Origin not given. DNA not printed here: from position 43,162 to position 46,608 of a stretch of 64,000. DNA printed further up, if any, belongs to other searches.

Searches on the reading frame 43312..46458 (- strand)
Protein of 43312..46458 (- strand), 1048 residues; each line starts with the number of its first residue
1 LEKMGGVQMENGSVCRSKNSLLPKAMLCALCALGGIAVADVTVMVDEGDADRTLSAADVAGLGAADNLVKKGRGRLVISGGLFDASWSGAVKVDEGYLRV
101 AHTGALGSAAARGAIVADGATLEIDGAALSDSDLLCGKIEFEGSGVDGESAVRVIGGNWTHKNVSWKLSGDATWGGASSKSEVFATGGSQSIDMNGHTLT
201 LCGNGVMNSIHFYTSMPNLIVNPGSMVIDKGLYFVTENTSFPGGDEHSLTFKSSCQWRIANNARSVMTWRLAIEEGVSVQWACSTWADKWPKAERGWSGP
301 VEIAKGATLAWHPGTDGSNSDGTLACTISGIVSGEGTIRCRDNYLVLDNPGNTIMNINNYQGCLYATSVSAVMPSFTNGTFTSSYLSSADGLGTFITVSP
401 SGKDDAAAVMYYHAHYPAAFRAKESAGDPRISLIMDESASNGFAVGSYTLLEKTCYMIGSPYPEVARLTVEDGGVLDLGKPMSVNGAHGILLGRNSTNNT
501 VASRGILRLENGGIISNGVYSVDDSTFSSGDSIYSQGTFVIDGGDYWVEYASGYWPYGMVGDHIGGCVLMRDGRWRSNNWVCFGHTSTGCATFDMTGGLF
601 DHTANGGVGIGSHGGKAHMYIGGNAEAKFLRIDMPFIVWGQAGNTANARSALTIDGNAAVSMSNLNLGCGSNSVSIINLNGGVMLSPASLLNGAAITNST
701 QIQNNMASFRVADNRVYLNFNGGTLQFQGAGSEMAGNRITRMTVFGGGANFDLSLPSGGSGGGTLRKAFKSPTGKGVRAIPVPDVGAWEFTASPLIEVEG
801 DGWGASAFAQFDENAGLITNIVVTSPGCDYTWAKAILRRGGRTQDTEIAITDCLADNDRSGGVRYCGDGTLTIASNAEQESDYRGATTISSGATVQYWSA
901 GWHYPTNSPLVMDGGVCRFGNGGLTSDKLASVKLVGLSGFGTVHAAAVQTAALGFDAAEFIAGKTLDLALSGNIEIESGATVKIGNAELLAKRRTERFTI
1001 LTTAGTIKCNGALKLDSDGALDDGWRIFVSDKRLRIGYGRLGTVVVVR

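Call 9: search_protein_families(library=pfam, proteins=[window:43312-46458:-], max_evalue=0.001)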
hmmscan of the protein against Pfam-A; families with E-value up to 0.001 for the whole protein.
window:43312-46458:- (1048 aa): 1 family
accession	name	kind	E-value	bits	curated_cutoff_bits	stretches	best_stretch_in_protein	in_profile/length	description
PF12951.13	PATR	-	0.00061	20.2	27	0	867-892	5-26/30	Passenger-associated-transport-repeat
